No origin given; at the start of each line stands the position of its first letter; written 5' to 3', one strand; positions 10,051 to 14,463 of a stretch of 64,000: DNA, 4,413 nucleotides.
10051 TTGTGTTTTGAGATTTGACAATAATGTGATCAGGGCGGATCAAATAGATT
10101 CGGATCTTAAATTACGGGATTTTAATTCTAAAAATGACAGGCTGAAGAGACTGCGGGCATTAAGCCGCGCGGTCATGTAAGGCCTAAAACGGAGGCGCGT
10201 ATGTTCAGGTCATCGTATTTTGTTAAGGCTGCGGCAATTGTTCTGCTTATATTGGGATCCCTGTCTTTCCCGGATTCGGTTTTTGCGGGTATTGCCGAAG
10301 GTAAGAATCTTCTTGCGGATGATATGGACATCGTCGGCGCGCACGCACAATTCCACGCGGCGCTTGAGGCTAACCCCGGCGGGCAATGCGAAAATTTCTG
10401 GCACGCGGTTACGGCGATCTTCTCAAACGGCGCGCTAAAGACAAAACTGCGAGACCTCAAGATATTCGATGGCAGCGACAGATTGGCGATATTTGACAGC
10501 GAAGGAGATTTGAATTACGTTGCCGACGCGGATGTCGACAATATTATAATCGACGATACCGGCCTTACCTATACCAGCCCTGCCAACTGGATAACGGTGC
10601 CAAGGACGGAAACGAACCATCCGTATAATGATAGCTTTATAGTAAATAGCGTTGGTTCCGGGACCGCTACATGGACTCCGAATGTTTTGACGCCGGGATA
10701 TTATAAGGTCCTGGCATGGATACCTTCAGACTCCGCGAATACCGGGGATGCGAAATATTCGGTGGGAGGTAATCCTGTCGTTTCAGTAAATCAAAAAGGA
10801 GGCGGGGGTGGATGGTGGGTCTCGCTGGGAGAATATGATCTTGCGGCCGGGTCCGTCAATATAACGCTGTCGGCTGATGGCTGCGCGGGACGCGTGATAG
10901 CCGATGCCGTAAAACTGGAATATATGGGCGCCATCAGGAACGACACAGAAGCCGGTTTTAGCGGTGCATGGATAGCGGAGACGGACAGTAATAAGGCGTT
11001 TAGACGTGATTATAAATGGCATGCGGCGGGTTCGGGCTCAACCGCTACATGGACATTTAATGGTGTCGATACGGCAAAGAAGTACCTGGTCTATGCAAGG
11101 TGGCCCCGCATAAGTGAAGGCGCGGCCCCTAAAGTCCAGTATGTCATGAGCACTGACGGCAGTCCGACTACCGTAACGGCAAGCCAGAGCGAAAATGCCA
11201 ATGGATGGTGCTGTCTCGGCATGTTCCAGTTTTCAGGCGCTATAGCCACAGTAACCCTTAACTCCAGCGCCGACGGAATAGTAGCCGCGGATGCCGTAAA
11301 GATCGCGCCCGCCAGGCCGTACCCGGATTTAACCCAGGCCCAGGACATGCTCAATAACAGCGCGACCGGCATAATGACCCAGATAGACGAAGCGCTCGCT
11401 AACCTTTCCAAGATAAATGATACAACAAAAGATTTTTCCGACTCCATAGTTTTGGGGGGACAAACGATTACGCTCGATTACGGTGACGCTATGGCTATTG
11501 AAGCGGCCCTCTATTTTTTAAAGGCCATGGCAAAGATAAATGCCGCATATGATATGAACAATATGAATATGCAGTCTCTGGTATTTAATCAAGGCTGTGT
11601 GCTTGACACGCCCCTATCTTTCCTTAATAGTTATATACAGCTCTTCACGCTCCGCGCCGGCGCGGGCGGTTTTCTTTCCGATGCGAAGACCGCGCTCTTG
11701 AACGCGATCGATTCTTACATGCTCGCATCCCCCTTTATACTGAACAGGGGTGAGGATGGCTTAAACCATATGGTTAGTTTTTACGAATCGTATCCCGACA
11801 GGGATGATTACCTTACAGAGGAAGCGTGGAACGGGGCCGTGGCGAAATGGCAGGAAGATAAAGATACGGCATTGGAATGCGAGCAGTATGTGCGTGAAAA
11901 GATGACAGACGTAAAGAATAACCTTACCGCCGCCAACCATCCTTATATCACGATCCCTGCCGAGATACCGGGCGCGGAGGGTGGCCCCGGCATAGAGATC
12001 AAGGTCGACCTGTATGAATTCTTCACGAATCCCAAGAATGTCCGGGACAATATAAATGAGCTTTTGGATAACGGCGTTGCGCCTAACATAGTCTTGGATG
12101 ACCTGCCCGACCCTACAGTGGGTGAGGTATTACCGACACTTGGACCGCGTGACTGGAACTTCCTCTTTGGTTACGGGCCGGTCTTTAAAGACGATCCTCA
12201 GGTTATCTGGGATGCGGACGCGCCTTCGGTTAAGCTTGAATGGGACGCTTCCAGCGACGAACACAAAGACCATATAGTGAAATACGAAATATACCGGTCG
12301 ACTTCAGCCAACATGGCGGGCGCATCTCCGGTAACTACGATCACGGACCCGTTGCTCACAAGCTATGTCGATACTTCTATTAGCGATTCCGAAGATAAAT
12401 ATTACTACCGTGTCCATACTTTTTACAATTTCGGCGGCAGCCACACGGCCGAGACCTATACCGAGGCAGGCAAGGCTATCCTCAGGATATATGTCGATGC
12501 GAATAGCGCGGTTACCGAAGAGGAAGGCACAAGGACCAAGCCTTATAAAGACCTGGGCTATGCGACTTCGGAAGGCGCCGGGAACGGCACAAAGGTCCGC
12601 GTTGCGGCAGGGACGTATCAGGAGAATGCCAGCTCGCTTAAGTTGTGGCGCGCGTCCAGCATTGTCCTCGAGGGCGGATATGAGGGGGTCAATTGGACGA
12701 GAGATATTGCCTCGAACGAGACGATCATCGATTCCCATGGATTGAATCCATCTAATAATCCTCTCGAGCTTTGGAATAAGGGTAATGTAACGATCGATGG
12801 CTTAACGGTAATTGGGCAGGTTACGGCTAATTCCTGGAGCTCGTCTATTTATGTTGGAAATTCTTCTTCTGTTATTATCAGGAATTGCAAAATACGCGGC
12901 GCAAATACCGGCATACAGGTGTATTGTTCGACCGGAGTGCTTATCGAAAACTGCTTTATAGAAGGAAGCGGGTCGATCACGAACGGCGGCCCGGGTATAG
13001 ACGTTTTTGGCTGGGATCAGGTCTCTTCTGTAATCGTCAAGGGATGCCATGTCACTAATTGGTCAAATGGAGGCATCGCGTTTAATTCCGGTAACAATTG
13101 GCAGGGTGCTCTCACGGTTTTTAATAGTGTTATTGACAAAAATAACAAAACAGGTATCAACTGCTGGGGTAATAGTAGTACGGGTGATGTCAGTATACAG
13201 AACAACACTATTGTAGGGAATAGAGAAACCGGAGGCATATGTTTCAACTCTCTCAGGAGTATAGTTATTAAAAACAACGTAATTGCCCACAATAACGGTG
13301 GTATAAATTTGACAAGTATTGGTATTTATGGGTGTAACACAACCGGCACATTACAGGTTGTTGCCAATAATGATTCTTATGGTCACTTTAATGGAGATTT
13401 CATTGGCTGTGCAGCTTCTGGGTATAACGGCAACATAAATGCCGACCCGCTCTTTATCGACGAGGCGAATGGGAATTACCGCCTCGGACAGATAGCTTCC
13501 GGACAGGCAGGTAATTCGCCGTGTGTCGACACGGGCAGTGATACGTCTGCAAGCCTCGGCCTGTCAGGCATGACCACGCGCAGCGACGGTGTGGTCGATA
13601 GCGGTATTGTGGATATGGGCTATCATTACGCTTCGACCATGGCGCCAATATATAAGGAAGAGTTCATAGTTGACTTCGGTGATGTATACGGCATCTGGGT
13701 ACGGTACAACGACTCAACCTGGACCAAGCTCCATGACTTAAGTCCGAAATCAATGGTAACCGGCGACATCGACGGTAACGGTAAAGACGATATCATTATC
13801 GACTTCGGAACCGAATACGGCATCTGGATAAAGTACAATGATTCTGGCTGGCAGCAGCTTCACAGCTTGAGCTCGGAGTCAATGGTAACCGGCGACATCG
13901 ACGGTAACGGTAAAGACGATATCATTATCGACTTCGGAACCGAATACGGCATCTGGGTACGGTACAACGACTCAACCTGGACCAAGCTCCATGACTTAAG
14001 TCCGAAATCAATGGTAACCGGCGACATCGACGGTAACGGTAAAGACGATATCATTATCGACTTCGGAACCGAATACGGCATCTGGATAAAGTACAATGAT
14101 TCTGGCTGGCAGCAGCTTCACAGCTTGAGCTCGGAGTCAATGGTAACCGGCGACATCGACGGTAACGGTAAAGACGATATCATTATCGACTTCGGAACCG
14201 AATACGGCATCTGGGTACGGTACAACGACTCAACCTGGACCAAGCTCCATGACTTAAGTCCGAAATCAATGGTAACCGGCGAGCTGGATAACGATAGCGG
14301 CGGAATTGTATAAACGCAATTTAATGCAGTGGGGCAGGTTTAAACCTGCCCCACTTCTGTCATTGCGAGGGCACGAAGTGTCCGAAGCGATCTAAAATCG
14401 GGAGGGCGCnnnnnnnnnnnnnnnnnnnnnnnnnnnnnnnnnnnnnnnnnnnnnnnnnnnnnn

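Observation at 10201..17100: Pair of giant secreted multidomain proteins sharing an FG-GAP/VCBS-like propeller, downstream of an LptC-like gene: candidate surface polysaccharide-binding/processing system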

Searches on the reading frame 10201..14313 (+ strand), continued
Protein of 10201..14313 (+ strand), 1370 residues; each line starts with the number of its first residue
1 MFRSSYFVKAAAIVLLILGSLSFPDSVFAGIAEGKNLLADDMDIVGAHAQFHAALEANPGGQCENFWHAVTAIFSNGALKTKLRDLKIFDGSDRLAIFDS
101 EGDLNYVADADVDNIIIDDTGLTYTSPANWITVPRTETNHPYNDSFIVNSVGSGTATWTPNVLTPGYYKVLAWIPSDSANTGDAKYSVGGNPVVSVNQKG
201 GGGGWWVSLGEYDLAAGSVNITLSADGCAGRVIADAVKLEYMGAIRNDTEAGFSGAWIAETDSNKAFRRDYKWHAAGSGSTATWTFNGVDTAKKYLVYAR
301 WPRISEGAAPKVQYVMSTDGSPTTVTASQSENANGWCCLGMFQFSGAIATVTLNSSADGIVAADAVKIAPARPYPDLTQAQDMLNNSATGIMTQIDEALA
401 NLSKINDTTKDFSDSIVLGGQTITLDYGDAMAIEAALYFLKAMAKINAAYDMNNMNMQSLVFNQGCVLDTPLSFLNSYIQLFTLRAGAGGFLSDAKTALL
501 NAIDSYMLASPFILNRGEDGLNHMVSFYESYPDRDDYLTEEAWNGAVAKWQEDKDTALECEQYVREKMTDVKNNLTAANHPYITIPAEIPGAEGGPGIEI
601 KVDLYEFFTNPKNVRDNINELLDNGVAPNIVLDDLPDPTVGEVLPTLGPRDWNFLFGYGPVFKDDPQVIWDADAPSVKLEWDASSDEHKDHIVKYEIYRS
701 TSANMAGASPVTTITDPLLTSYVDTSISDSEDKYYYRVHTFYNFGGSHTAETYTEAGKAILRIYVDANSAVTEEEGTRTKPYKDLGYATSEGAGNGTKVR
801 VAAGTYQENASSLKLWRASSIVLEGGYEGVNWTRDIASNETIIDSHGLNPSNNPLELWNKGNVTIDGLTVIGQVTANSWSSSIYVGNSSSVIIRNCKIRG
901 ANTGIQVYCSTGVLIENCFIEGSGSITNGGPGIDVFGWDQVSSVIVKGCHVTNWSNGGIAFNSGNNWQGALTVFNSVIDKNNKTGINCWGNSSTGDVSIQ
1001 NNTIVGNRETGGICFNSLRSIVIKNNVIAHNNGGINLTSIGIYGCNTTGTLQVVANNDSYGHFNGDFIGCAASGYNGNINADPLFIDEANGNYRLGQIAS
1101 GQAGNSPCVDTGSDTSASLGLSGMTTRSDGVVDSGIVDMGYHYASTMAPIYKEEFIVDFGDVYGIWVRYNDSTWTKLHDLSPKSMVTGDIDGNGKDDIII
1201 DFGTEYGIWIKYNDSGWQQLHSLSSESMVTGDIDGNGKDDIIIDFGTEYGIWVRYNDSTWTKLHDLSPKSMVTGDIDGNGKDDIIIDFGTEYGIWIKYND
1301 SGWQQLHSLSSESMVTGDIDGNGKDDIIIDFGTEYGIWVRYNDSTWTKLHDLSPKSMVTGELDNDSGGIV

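Call 29: find_encoding_contigs(protein=P0004, flank=6000, max_places=2)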
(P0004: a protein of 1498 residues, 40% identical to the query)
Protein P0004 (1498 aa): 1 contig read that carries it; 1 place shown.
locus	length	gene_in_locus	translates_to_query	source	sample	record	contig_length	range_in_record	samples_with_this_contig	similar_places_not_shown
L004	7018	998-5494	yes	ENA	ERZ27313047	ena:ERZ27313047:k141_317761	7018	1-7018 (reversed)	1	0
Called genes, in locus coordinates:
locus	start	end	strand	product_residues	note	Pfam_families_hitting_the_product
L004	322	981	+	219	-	-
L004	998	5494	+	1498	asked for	PF25275:Golvesin_C, PF13229:Beta_helix, PF05048:NosD, PF13229:Beta_helix, PF01839:FG-GAP (faint), PF13517:FG-GAP_3 (weak)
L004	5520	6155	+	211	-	-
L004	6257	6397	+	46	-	-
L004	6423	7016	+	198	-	?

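Call 71: search_protein_families(library=pfam, proteins=[P0003, P0004, P0006], max_evalue=0.01)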
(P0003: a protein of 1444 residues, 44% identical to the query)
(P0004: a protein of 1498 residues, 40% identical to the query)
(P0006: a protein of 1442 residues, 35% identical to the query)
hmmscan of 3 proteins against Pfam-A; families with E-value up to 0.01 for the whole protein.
P0003 (1444 aa): 6 families
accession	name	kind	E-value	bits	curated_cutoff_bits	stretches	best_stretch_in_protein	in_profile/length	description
PF25275.1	Golvesin_C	-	3.1e-44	150.7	31.6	2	117-247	2-131/132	Golvesin C-terminal domain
PF13229.12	Beta_helix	-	5.5e-20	72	25.9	2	871-998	30-153/158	Right handed beta helix region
PF01839.29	FG-GAP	-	5.4e-14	52.1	22.1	0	1389-1405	4-20/37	FG-GAP repeat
PF13517.12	FG-GAP_3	-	1.2e-12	48.7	26.9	2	1222-1275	1-60/61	FG-GAP-like repeat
PF05048.19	NosD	-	2.4e-11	43.9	23.6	1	923-1060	47-178/212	Periplasmic copper-binding protein (NosD)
PF20756.2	SusG_CBM58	-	1.9e-05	25.2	24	0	1396-1433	57-94/117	Alpha-amylase SusG, CBM58 domain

P0004 (1498 aa): 5 families
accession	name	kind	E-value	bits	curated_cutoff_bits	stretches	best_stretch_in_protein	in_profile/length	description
PF25275.1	Golvesin_C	-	3.1e-43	147.4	31.6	2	113-240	3-131/132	Golvesin C-terminal domain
PF13229.12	Beta_helix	-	2.9e-20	72.9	25.9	2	871-973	1-99/158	Right handed beta helix region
PF05048.19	NosD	-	7e-12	45.7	23.6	2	1100-1215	68-205/212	Periplasmic copper-binding protein (NosD)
PF01839.29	FG-GAP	-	9.4e-12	45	22.1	0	1317-1335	2-20/37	FG-GAP repeat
PF13517.12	FG-GAP_3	-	2.2e-09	38.2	26.9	3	1324-1377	1-60/61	FG-GAP-like repeat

P0006 (1442 aa): 6 families
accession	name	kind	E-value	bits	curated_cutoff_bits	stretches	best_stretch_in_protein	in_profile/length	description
PF13229.12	Beta_helix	-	4.8e-39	134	25.9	3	1012-1164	2-158/158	Right handed beta helix region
PF25275.1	Golvesin_C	-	2.7e-37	128.2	31.6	2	129-257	8-131/132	Golvesin C-terminal domain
PF05048.19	NosD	-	5.4e-16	59.1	23.6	2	1040-1167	46-172/212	Periplasmic copper-binding protein (NosD)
PF01839.29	FG-GAP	-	3.1e-07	30.6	22.1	1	1388-1406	2-20/37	FG-GAP repeat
PF13517.12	FG-GAP_3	-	0.00039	21.4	26.9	1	1352-1405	1-60/61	FG-GAP-like repeat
PF12708.12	Pect-lyase_RHGA_epim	-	0.0062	16.8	27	0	1021-1101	132-212/213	Rhamnogalacturonase A/epimerase, pectate lyase-like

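Call 80: search_protein_families(library=pfam, proteins=[L001:2710-3330:+, L004:322-981:+, L001:6373-6912:+, L004:5520-6155:+, L004:6423-7016:+], max_evalue=0.1)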
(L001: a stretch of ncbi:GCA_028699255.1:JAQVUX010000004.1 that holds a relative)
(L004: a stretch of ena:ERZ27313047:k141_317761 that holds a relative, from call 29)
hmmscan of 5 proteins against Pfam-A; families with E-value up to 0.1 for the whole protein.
L001:2710-3330:+ (206 aa): 1 family
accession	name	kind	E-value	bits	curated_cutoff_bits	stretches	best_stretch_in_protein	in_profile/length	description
PF06835.18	LptC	-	0.04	14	21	0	11-113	2-95/175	Lipopolysaccharide-assembly, LptC-related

L004:322-981:+ (219 aa): 1 family
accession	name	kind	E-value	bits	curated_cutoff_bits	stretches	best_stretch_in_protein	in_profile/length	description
PF06835.18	LptC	-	0.034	14.2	21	0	23-125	2-94/175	Lipopolysaccharide-assembly, LptC-related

L001:6373-6912:+ (179 aa): 0 families

L004:5520-6155:+ (211 aa): 0 families

L004:6423-7016:+ (198 aa): 1 family
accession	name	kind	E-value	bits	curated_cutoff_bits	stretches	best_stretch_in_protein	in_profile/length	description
PF01596.23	Methyltransf_3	-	0.00036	20.3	22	1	99-150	35-86/204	O-methyltransferase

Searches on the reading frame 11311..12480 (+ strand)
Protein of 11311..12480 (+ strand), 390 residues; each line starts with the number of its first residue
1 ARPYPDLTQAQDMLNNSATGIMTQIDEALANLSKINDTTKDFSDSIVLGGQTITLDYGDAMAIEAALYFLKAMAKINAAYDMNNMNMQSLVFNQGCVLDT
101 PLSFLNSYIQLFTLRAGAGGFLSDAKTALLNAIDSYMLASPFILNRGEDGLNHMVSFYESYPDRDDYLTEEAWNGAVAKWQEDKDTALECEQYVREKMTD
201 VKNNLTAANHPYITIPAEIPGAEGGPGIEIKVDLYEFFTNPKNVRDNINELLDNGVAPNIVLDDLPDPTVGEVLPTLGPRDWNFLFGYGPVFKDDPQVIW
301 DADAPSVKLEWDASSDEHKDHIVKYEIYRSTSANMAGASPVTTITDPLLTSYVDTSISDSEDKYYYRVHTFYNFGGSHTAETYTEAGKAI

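Call 87: find_related_loci(query=window:11311-12480:+, collection=metagenome_contigs, flank=7000)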
Query window:11311-12480:+ (390 aa) in metagenome_contigs; peptide patterns used: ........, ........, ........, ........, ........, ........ (x = any residue, [..] = any of these).
36 stretches matched a pattern, but none encodes a relative of the query by tblastn (E <= 1e-3).
